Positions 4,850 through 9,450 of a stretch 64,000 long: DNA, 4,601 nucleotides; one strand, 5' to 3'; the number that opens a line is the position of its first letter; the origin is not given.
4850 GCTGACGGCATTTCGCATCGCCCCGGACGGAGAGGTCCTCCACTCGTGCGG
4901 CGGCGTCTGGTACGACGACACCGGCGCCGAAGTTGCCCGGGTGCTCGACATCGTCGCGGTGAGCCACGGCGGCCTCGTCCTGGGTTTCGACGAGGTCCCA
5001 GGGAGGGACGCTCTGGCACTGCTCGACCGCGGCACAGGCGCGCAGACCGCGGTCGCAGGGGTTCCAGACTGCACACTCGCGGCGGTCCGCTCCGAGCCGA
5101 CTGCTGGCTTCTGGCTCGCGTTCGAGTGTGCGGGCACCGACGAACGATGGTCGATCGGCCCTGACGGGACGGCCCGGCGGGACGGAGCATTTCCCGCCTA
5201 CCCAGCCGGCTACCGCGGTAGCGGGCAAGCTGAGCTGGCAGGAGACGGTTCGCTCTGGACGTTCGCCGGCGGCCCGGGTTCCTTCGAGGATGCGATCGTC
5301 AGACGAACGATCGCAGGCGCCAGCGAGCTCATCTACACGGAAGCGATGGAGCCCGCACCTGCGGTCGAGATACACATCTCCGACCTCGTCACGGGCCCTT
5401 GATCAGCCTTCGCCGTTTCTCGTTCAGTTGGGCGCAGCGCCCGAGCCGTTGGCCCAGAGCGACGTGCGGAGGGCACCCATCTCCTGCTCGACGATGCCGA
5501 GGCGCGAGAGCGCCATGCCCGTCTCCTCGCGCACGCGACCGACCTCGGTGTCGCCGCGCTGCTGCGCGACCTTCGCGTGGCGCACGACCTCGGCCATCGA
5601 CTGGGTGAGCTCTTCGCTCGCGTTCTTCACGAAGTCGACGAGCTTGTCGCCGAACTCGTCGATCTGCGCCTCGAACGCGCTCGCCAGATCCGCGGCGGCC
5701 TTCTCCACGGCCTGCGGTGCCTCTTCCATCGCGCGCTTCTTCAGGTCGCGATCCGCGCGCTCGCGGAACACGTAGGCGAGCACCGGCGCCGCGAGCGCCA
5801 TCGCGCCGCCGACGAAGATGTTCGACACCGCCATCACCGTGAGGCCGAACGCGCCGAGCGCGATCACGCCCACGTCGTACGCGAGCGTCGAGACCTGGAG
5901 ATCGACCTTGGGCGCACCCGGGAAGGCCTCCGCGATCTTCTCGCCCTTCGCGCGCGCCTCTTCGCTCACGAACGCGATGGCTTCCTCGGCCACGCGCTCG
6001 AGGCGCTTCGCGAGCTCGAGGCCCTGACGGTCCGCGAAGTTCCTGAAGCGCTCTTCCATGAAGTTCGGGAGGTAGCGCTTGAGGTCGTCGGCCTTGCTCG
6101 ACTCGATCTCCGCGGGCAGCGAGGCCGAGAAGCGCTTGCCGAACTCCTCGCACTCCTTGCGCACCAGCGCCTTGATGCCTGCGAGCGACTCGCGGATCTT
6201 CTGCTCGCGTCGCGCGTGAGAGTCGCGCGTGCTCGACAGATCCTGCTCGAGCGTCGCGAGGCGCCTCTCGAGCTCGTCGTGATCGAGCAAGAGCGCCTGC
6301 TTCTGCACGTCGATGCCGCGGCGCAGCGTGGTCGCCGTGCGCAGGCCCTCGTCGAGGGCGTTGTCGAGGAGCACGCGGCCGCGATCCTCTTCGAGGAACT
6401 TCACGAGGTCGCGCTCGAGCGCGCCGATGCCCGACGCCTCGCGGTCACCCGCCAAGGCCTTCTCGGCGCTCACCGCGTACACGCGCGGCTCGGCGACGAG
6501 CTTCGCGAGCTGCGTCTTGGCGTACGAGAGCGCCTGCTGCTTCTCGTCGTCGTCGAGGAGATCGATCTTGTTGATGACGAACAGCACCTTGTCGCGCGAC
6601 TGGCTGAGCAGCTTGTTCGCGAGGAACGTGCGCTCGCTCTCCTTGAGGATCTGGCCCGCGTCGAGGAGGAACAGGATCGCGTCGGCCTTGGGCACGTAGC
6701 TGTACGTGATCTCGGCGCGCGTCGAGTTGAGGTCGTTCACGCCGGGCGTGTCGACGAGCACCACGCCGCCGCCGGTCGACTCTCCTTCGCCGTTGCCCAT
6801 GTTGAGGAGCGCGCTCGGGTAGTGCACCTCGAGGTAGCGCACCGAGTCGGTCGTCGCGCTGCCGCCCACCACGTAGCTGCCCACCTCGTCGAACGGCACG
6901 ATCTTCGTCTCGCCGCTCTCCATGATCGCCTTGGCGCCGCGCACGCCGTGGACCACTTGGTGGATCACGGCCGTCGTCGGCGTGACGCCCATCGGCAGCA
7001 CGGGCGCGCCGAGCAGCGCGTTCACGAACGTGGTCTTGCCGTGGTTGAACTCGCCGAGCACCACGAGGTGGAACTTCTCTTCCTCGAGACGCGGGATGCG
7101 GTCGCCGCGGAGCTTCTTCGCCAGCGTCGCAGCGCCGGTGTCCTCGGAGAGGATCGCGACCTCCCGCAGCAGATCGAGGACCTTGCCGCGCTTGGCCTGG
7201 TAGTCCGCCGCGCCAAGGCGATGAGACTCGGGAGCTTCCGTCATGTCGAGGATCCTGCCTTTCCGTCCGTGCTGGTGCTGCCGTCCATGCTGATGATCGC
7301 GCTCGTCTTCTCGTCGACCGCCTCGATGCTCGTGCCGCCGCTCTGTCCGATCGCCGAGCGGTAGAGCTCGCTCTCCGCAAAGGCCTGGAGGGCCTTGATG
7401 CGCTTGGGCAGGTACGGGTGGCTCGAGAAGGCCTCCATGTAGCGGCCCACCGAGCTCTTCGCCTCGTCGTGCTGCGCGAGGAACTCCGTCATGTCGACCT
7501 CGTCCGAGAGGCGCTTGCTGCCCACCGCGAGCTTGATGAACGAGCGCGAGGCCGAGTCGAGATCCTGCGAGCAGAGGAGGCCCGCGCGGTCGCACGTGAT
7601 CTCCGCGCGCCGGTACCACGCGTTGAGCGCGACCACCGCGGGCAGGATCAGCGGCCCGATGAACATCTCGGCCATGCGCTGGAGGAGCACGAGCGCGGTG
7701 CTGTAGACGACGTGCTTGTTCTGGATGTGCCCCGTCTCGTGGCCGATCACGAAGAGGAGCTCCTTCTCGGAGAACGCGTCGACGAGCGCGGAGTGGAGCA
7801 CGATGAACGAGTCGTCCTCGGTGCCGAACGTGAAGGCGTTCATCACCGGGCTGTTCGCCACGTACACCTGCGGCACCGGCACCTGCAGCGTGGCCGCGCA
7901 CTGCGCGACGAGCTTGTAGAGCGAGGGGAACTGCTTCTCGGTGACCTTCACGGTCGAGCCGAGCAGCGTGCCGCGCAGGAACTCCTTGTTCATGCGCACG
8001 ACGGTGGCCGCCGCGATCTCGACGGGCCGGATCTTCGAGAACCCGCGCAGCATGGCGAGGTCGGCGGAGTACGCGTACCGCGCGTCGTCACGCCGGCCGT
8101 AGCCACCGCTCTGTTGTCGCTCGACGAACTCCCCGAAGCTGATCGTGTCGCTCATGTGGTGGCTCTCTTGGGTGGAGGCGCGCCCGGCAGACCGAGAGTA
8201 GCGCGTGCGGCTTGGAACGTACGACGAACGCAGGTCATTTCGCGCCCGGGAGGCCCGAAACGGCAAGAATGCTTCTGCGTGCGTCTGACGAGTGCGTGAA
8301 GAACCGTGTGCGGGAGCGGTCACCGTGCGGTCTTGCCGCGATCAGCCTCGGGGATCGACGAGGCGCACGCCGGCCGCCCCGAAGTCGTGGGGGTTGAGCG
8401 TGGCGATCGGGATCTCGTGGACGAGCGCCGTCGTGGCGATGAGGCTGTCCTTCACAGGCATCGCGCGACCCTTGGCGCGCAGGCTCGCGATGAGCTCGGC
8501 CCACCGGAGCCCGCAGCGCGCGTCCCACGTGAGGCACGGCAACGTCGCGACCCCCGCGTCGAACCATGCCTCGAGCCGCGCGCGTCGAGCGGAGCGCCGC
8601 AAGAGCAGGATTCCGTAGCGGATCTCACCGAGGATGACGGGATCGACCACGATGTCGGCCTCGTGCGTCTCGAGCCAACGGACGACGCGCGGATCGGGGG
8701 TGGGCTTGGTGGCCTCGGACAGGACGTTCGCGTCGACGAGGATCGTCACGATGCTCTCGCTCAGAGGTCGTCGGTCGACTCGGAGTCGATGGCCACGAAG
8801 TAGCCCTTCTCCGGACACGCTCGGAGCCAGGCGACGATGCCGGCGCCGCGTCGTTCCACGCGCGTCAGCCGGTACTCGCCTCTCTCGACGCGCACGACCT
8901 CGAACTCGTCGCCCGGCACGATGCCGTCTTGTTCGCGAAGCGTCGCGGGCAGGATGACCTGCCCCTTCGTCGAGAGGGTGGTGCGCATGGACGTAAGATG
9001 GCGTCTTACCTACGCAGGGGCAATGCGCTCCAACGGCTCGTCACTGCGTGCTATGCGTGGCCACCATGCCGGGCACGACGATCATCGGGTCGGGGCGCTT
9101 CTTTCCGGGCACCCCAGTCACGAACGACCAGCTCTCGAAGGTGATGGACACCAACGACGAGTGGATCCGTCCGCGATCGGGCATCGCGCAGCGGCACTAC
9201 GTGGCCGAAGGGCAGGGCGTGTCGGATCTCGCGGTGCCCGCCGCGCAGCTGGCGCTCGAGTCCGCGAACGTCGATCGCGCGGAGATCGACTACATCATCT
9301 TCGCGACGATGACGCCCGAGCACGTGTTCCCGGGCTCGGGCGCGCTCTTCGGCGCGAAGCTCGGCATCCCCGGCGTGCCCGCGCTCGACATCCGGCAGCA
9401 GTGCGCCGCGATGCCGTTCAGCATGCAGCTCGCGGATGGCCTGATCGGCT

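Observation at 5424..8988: VapBC module followed by a soluble M48 metallopeptidase translationally coupled to a dynamin-like GTPase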

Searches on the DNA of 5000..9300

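Call 65: search_rna_families(source=window, start=5000, end=9300, threshold=evalue, max_evalue=1)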
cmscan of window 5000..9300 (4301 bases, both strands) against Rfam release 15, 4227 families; matches with E-value up to 1: 1.
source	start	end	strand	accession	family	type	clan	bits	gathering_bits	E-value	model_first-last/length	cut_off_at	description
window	8761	8831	+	RF02946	cow-rumen-1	Gene; sRNA;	-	18.9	53.4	0.79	1-61/61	no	cow-rumen-1 RNA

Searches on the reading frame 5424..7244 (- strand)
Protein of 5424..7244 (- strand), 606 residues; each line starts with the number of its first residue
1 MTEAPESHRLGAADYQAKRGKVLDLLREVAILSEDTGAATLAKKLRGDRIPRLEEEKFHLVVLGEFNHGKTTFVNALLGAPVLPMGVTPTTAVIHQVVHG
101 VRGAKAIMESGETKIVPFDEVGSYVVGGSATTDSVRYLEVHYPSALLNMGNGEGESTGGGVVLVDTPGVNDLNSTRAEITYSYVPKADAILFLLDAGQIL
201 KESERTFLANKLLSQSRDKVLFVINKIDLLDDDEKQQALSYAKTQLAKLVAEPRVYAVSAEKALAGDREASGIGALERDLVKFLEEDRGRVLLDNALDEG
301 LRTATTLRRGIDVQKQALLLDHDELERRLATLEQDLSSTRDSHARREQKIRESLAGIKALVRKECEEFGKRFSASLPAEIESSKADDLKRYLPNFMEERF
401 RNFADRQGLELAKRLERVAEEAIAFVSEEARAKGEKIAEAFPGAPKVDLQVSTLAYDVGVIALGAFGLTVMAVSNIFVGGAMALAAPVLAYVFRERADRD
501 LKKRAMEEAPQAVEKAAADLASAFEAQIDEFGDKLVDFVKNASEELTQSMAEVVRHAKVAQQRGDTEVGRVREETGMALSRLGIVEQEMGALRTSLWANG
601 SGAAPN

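Call 4: search_protein_families(library=pfam, proteins=[window:5424-7244:-], max_evalue=0.01)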
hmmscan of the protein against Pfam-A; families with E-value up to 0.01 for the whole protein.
window:5424-7244:- (606 aa): 5 families
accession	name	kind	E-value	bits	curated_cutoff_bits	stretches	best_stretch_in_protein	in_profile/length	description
PF00350.29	Dynamin_N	-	1.6e-26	93.8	27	1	60-227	1-168/168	Dynamin family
PF01926.29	MMR_HSR1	-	6.1e-09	36.4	21.9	1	60-226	2-113/113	50S ribosome-binding GTPase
PF00009.33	GTP_EFTU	-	1.5e-07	31.7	26.5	1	160-264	70-173/188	Elongation factor Tu GTP binding domain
PF02421.24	FeoB_N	-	7.6e-05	22.7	27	0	155-236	43-124/156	Ferrous iron transport protein B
PF03193.22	RsgA_GTPase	-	0.007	16.6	30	0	215-243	51-79/174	RsgA GTPase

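Call 5: search_protein_families(library=padloc, proteins=[window:5424-7244:-], max_evalue=0.01)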
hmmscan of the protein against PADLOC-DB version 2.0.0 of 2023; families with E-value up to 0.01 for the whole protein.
window:5424-7244:- (606 aa): 3 families
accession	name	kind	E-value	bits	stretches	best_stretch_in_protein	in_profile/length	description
PDLC03839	LeoA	-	2.9e-23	80.8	2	159-554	103-534/559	-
PDLC03841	LeoBC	-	4.6e-21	73.6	1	54-554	74-550/601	-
PDLC03840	LeoA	-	1.9e-10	38.4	1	163-235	106-187/577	-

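Call 6: search_protein_families(library=ncbifam, proteins=[window:5424-7244:-], max_evalue=0.01)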
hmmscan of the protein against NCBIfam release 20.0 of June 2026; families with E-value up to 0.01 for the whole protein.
window:5424-7244:- (606 aa): 16 families
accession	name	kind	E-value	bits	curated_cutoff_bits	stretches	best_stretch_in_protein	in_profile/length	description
NF052648.1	DynmDynABac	equivalog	4.7e-32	110.8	1600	2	112-342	731-960/1187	dynamin GTPase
NF000908.1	PRK00089.1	equivalog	1.6e-12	47.3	237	1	161-263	53-153/291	GTPase Era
TIGR03594.1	GTPase_EngA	equivalog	2.3e-11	43.4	306.7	1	155-244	44-133/432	ribosome biogenesis GTPase Der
NF041922.1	DLP_LeoA_gen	subfamily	1.7e-10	40.6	325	1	161-233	97-178/532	LeoA/HP0731 family dynamin-like GTPase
TIGR03918.1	GTP_HydF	equivalog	2.4e-10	39.8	325.55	1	159-245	56-144/392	[FeFe] hydrogenase H-cluster maturation GTPase HydF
TIGR00231.1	small_GTP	domain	4e-10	39.7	42.5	1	57-261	3-150/164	GTP-binding protein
NF049994.1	slr1306_fam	domain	1.2e-06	27.5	490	1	163-261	142-237/470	slr1306 family protein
TIGR00450.1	mnmE_trmE_thdF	equivalog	4.9e-06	25.9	252.6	1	161-245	259-344/446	tRNA uridine-5-carboxymethylaminomethyl(34) synthesis GTPase MnmE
TIGR00436.1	era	equivalog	3.7e-05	23.2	116.25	0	161-261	50-147/270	GTPase Era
TIGR03598.1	GTPase_YsxC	equivalog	6.8e-05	22.6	124.45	1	188-263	102-175/186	ribosome biogenesis GTP-binding protein YihA/YsxC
TIGR03596.1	GTPase_YlqF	equivalog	7.9e-05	22.1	208.2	0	49-91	110-152/276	ribosome biogenesis GTPase YlqF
NF007071.0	PRK09518.1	equivalog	0.00013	20.7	953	1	182-261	522-598/706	bifunctional cytidylate kinase/GTPase Der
NF002828.0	PRK03003.1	equivalog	0.00065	18.4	631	0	180-262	289-368/477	ribosome biogenesis GTPase Der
TIGR03597.1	GTPase_YqeH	equivalog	0.0012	18.1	297.4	0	216-262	90-138/361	ribosome biogenesis GTPase YqeH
NF007368.0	PRK09866.1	equivalog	0.0064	14.8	1146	0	57-99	69-111/742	clamp-binding protein CrfC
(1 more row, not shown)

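Call 7: find_homologous_proteins(query=window:5424-7244:-, max_evalue=0.00001)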
Query window:5424-7244:- (606 aa): 2841 proteins with E <= 0.00001 among 8000 candidates; the best 120 are listed.
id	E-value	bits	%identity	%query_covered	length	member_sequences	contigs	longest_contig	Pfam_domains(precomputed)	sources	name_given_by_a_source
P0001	0.0e+0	1291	100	100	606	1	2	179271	PF01926.30,PF00350.30,PF00009.34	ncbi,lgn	-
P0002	0.0e+0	1241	96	100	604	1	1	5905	PF01926.30,PF00350.30,PF00009.34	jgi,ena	-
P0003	0.0e+0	1241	96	100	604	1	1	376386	PF01926.30,PF00350.30,PF00009.34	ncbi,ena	-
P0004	0.0e+0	1240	96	100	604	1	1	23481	PF01926.30,PF00350.30,PF00009.34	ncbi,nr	ncbi:MAG: dynamin family protein [Deltaproteobacteria bacterium]|nr:dynamin family protein [Deltapro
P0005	0.0e+0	1239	96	100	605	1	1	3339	PF01926.30,PF00350.30,PF00009.34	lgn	-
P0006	0.0e+0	1193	92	100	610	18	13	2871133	PF01926.30,PF00350.30,PF00009.34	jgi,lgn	jgi:small GTP-binding protein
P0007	0.0e+0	1190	92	100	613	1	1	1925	PF01926.30,PF00350.30,PF00009.34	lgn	-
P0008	0.0e+0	1162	94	97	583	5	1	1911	PF01926.30,PF00350.30,PF00009.34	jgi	jgi:small GTP-binding protein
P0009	0.0e+0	1154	91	99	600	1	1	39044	PF01926.30,PF00350.30,PF00009.34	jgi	-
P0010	0.0e+0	1137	90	100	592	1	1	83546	PF01926.30,PF00350.30,PF00009.34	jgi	jgi:GTPase SAR1 family protein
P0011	0.0e+0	1118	88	100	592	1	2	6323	PF01926.30,PF00350.30,PF00009.34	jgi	jgi:small GTP-binding protein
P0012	0.0e+0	1111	96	90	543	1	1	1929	PF01926.30,PF00350.30,PF00009.34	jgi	jgi:ribosome biogenesis GTPase A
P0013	0.0e+0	1079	85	99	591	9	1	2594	PF01926.30,PF00350.30,PF00009.34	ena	-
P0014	0.0e+0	1057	84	99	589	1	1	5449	PF01926.30,PF00350.30,PF00009.34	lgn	-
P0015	0.0e+0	1029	89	90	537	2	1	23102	PF01926.30,PF00350.30,PF00009.34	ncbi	ncbi:MAG: hypothetical protein OHK0013_16470 [Sandaracinaceae bacterium]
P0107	1.7e-211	722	59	98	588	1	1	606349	PF01926.30,PF00350.30,PF00009.34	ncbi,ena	-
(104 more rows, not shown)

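Call 9: find_encoding_contigs(protein=P0001, flank=10000, max_places=3)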
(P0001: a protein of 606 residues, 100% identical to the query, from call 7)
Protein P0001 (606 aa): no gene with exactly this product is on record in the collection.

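Call 10: find_encoding_contigs(protein=P0107, flank=8000, max_places=2)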
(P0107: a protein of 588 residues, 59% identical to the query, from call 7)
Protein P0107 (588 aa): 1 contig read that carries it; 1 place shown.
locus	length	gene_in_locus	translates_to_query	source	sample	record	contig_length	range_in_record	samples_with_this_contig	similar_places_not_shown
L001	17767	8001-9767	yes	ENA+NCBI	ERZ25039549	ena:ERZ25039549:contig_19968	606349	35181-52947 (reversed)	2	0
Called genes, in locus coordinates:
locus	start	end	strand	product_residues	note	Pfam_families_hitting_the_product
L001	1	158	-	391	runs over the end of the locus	PF02518:HATPase_c, PF00072:Response_reg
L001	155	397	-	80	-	-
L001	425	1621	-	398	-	-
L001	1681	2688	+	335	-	PF01008:IF-2B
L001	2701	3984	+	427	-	PF01244:Peptidase_M19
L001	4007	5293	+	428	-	PF00498:FHA, PF16697:Yop-YscD_cpl, PF01841:Transglut_core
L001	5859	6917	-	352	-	PF00108:Thiolase_N (weak), PF08545:ACP_syn_III, PF08541:ACP_syn_III_C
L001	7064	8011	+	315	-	PF01435:Peptidase_M48, PF05569:Peptidase_M56 (weak)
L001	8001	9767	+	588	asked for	PF00009:GTP_EFTU (weak), PF00350:Dynamin_N, PF01926:MMR_HSR1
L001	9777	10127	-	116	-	PF00278:Orn_DAP_Arg_deC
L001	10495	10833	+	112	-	-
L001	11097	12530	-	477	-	PF00206:Lyase_1, PF14698:ASL_C2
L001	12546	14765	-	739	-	PF00122:E1-E2_ATPase, PF00702:Hydrolase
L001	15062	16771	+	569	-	PF07626:PSD3, PF07637:PSD5, PF07631:PSD4, PF07627:PSCyt3, PF07624:PSD2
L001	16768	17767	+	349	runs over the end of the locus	PF07586:HXXSHH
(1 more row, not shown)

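Call 12: search_solved_structures(query=window:5424-7244:-, max_evalue=0.01, show_alignments=1)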
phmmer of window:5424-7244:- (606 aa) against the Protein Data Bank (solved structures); distinct sequences matched with E-value up to 0.01: 18.
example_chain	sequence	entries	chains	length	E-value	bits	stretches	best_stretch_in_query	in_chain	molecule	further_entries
2j68_A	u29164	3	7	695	2.7e-15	59.3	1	51-364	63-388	BACTERIAL DYNAMIN-LIKE PROTEIN | DYNAMIN FAMILY PROTEIN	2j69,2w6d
5owv_A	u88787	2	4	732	3.7e-11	45.6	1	160-248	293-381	GTP-binding protein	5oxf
6j72_A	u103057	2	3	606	1.7e-09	40.1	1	20-341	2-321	Isoniazid inducible gene protein IniA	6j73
5owv_C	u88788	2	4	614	2.6e-05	26.3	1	56-262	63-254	GTP-binding protein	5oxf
5lad_A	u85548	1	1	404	0.00036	22.5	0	159-243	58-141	Putative GTP-binding protein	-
9kff_A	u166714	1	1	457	0.00073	21.5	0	161-239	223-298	Mitofusin FZO1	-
9kfd_A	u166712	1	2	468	0.00076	21.5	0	161-239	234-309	Mitofusin FZO1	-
9kfe_A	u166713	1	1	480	0.00076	21.5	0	161-239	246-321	Mitofusin FZO1,Mitofusin FZO1,Fzo1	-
9jkp_B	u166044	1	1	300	0.00094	21.1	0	160-238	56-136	GTPase Era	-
3qq5_A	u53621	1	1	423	0.0022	19.9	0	159-243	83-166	Small GTP-binding protein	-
9if7_LC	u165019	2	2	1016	0.0026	19.7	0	155-243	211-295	Small nuclear ribonucleoprotein component-like protein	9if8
9rc1_A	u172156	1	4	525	0.0035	19.3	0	59-258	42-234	EH domain-containing protein 2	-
9rbu_A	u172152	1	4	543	0.0038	19.2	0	59-258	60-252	EH domain-containing protein 2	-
4cid_A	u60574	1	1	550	0.0039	19.1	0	59-258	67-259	EH DOMAIN-CONTAINING PROTEIN 2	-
2qpt_A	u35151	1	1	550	0.0039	19.1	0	59-258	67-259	EH DOMAIN-CONTAINING PROTEIN-2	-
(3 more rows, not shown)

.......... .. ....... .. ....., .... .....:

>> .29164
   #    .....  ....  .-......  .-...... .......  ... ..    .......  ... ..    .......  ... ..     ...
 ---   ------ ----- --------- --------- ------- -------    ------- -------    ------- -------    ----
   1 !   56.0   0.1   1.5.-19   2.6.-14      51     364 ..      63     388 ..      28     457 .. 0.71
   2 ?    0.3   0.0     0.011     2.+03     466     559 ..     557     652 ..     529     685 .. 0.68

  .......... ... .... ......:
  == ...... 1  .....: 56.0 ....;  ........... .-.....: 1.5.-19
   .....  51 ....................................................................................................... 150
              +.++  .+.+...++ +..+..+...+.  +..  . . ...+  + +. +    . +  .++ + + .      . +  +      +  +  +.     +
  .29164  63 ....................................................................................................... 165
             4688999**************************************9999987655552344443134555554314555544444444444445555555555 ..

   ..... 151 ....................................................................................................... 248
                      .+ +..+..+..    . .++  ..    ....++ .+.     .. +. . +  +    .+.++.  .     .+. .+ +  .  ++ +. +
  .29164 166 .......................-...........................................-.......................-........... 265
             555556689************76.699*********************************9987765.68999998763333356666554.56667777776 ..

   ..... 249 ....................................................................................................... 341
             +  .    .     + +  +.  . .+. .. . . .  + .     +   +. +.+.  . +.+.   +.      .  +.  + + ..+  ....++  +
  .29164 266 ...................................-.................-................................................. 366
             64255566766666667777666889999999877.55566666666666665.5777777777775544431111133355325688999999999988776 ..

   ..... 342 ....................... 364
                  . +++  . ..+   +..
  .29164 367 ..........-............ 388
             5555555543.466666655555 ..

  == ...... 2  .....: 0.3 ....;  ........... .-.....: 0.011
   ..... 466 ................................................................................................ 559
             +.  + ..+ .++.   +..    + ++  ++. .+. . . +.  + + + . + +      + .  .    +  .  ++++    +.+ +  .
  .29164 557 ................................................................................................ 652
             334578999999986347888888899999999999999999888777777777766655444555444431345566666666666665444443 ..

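Call 34: search_dna_similar(query=window:5424-7244:-, collection=phages, mode=protein, max_evalue=0.00001, max_rows=10)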
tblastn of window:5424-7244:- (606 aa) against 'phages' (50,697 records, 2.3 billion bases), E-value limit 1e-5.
Records with a match: 1; places in all: 2; records where one place covers at least 80% of the query: 0.
Best place of each record, by identity: <60% 1.
By first word of the organism name: Bacteriophage 1.
By host as written in the record: - 1.
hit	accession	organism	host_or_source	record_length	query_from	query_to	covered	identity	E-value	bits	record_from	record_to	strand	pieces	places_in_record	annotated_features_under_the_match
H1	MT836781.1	Bacteriophage sp.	human fecal samples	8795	23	293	45%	27.3%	5e-18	94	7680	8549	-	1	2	record has no annotation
